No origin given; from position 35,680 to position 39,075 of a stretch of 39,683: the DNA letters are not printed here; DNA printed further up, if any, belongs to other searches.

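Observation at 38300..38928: Abrupt low-GC C-terminal module (~200 aa) grafted onto the largest virion protein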

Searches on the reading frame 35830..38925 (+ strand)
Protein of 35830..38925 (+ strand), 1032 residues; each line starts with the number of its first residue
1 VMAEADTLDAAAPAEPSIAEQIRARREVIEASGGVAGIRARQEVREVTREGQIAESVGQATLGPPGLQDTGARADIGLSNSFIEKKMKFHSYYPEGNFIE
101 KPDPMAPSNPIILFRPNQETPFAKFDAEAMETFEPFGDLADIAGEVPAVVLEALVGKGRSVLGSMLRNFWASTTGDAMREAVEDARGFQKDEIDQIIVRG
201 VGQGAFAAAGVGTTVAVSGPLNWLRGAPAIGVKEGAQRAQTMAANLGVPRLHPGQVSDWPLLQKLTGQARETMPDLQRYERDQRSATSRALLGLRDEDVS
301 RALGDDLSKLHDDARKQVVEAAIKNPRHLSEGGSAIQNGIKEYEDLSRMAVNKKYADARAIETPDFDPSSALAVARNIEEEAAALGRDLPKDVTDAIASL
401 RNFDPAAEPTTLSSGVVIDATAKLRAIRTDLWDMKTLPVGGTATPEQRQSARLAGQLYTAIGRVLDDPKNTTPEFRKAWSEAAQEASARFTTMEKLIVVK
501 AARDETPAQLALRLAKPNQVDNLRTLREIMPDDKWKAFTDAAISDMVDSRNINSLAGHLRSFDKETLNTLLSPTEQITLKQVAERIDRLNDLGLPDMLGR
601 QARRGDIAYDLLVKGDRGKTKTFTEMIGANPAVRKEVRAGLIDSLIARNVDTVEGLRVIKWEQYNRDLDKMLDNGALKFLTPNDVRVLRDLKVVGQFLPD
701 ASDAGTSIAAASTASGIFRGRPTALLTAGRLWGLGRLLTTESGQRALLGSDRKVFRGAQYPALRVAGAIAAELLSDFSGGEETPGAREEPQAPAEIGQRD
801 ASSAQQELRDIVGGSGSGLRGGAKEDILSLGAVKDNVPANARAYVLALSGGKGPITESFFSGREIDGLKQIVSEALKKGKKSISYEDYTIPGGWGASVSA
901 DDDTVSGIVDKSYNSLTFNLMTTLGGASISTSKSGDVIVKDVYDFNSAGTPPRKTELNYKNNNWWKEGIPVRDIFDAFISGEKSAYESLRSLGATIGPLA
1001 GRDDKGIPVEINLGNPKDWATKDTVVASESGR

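Call 6: search_protein_families(library=pfam, proteins=[window:35830-38925:+], max_evalue=1)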
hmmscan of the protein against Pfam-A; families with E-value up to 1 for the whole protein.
window:35830-38925:+ (1032 aa): 0 families

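Call 7: search_protein_families(library=phrogs, proteins=[window:35830-38925:+], max_evalue=1)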
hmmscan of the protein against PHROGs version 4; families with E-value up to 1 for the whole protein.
window:35830-38925:+ (1032 aa): 1 family
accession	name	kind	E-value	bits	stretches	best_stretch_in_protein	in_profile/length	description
phrog_7348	-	lysis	3.6e-08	31.8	1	836-948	2391-2504/2564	endolysin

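Call 21: find_homologous_proteins(query=window:35830-38925:+, max_evalue=0.001)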
Query window:35830-38925:+ (1032 aa): 3 proteins with E <= 0.001 among 8000 candidates.
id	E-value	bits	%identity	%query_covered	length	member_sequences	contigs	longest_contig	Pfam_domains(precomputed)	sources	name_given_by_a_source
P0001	0.0e+0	2267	100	100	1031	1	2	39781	-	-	-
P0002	2.6e-210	719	47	76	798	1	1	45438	-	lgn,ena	-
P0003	1.6e-206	707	46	77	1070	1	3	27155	-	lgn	-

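Call 25: find_encoding_contigs(protein=P0002, flank=10000, max_places=3)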
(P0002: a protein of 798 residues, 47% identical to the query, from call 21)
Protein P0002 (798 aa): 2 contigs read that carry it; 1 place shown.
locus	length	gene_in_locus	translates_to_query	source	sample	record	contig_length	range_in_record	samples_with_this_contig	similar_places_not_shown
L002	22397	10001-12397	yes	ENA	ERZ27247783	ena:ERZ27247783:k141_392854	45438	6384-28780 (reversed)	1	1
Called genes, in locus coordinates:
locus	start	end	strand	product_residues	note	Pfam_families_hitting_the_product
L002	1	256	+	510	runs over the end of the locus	PF03237:Terminase_6N, PF17289:Terminase_6C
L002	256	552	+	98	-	-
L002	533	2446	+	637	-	-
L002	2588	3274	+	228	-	-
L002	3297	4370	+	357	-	-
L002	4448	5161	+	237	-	-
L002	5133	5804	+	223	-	PF24175:SU10_adaptor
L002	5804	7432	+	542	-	-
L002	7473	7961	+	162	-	-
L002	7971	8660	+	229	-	-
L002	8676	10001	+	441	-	-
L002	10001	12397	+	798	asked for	-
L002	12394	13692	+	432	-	-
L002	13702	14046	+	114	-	-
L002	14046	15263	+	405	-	PF04932:Wzy_C (weak)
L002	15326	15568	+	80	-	-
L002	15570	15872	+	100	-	-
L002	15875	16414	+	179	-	-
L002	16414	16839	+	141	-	-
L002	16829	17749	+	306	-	-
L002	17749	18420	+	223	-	-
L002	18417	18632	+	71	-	-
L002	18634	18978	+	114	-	-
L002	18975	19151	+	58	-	-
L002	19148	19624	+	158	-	PF00959:Phage_lysozyme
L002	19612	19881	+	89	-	-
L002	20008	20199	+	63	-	-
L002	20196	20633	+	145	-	-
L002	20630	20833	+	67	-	-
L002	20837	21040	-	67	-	-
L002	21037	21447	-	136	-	-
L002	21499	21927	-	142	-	PF11672:DUF3268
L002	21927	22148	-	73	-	-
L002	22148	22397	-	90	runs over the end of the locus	-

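Call 26: find_encoding_contigs(protein=P0003, flank=10000, max_places=3)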
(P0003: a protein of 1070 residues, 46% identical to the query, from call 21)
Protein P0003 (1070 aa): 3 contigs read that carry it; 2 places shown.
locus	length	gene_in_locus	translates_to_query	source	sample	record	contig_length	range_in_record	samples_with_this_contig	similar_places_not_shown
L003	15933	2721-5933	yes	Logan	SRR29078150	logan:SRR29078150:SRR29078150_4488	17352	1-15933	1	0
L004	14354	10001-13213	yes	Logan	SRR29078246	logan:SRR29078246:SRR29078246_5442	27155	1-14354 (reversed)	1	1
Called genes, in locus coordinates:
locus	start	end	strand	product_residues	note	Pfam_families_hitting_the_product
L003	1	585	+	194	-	?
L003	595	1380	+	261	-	-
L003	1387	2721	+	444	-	-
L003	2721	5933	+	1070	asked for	-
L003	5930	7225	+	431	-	-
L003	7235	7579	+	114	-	-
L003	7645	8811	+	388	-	PF04932:Wzy_C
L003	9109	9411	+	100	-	-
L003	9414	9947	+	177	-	-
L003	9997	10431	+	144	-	-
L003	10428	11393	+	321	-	-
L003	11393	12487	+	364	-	-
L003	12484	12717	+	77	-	-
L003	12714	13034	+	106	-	-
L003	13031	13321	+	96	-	-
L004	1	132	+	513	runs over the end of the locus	PF03237:Terminase_6N, PF17289:Terminase_6C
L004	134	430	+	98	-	-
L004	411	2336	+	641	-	-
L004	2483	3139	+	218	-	-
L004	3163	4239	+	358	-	PF25209:Phage_capsid_4 (weak)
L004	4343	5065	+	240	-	-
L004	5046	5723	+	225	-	-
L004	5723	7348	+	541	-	-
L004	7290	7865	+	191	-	-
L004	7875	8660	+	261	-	-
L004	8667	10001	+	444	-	-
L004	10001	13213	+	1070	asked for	-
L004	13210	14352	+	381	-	?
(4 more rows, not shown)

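Call 30: search_protein_families(library=pfam, proteins=[P0003], max_evalue=0.1)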
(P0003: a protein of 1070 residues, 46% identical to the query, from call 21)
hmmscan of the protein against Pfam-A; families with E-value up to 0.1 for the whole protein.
P0003 (1070 aa): 0 families

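Call 54: search_protein_families(library=phrogs, proteins=[P0003, P0002], max_evalue=0.001)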
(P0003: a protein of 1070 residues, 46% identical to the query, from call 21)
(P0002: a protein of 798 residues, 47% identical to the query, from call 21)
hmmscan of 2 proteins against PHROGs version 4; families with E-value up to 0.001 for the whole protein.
P0003 (1070 aa): 0 families

P0002 (798 aa): 0 families

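Call 68: search_protein_families(library=ncbifam, proteins=[window:35830-38925:+, P0003], max_evalue=0.01)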
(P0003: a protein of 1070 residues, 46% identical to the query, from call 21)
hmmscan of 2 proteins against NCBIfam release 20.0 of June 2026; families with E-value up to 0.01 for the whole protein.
window:35830-38925:+ (1032 aa): 0 families

P0003 (1070 aa): 0 families

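Call 70: find_encoding_contigs(protein=P0001, flank=3000, max_places=4)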
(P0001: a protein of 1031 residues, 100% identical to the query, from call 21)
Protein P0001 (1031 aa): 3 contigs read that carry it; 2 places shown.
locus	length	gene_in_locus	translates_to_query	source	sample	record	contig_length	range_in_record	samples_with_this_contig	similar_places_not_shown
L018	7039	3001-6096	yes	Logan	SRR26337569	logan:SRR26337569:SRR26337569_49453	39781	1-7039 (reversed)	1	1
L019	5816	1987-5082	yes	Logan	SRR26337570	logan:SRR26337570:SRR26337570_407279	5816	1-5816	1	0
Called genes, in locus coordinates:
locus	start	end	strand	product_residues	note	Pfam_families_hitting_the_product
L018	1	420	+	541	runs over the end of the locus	-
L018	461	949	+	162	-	-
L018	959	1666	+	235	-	-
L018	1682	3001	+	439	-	-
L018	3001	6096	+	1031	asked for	-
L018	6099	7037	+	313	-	?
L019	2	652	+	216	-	?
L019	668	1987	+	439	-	-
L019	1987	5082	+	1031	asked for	-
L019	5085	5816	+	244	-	?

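Call 71: search_solved_structures(query=A1, max_evalue=1)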
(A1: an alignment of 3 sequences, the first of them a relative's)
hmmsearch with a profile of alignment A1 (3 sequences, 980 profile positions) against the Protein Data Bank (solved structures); distinct sequences matched with E-value up to 1: 0.
